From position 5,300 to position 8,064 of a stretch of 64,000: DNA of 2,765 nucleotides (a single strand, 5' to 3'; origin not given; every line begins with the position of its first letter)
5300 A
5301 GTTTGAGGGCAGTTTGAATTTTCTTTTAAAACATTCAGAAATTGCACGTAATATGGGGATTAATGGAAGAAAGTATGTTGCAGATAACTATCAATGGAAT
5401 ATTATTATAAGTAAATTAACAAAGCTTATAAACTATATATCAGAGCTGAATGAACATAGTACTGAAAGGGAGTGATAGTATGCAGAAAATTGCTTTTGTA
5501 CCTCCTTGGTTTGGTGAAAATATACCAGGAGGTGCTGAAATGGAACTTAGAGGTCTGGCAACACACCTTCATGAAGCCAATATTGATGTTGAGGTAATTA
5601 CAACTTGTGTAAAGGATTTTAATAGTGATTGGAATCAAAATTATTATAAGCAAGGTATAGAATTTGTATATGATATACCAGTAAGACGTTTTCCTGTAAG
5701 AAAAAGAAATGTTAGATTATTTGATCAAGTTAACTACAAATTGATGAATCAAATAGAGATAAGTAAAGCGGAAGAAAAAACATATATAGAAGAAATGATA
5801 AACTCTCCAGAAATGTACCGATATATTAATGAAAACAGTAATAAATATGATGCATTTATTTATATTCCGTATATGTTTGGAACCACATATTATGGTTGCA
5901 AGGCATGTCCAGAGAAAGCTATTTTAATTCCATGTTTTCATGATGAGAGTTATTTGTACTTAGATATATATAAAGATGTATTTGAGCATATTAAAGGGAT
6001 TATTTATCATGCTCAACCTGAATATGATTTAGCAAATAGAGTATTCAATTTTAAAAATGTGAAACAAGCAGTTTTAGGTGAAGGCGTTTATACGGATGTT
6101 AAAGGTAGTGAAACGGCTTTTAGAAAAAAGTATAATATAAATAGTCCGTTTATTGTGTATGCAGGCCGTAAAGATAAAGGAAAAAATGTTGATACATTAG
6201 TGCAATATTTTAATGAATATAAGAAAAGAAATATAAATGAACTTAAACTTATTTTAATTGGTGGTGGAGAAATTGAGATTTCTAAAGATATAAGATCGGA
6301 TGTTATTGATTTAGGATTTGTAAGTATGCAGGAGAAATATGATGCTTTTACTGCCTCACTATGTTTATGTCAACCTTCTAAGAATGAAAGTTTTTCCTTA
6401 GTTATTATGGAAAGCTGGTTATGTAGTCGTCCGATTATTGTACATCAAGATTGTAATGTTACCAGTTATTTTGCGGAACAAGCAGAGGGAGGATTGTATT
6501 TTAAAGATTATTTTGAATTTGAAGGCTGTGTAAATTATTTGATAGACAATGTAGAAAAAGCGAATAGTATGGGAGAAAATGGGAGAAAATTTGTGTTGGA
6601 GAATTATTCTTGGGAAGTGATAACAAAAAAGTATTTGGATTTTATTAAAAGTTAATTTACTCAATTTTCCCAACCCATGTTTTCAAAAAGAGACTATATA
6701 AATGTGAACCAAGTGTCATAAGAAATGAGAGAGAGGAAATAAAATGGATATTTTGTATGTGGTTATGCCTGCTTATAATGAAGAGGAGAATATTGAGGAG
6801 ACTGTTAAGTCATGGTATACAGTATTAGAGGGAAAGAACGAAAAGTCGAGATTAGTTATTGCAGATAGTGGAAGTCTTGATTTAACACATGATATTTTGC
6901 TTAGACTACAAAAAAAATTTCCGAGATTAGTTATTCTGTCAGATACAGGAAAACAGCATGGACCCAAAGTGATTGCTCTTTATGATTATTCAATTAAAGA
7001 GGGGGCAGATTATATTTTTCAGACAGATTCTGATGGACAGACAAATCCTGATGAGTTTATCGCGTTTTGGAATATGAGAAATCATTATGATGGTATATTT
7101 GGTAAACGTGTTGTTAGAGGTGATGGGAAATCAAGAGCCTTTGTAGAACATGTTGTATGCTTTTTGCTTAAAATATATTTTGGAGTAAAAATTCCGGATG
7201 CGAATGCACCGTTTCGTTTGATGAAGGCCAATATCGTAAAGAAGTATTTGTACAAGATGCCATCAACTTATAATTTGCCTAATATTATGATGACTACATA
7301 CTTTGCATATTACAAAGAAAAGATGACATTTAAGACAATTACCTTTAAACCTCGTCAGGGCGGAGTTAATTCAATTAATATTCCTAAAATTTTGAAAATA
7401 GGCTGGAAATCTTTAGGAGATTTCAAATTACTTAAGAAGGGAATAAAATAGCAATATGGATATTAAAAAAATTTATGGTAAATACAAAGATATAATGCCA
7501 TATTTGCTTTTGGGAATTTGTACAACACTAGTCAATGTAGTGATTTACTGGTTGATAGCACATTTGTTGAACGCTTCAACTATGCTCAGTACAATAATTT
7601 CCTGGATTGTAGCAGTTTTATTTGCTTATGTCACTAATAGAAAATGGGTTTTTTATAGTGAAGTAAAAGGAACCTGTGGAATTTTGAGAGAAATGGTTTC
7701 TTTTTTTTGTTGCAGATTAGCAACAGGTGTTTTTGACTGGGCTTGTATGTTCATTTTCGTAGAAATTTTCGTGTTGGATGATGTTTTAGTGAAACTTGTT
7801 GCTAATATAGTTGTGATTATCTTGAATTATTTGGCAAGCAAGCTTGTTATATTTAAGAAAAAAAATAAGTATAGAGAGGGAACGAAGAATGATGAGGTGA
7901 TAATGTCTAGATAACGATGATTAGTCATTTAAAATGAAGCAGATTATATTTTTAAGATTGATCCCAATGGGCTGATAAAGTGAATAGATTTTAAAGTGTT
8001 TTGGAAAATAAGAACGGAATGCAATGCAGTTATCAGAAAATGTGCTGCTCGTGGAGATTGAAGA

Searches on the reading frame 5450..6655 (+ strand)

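Call 15: search_protein_families(library=pfam, proteins=[window:5450-6655:+])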
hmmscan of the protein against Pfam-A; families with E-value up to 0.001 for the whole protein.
window:5450-6655:+ (401 aa): 3 families
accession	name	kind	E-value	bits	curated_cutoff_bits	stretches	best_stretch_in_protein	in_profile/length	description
PF00534.26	Glycos_transf_1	-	7.5e-19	68.3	26.4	1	223-380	4-171/172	Glycosyl transferases group 1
PF13692.12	Glyco_trans_1_4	-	1.3e-12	48.6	27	1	233-365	2-140/142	Glycosyl transferases group 1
PF13524.12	Glyco_trans_1_2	-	3.7e-07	30.6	25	1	296-396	43-143/144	Glycosyl transferase-like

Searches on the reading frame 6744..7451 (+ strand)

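Call 15: search_protein_families(library=pfam, proteins=[window:6744-7451:+])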
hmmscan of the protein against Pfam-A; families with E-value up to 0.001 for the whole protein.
window:6744-7451:+ (235 aa): 1 family
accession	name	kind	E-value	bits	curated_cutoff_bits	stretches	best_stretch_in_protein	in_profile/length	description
PF00535.33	Glycos_transf_2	-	2.6e-12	47.5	23.3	1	6-168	2-167/168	Glycosyl transferase family 2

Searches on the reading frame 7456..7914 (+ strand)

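Call 15: search_protein_families(library=pfam, proteins=[window:7456-7914:+])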
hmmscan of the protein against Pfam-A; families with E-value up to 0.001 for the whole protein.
window:7456-7914:+ (152 aa): 1 family
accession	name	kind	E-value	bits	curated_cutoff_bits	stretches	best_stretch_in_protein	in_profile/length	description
PF04138.20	GtrA_DPMS_TM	-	8.7e-24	84.4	26.1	1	16-133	2-117/117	GtrA/DPMS, transmembrane domain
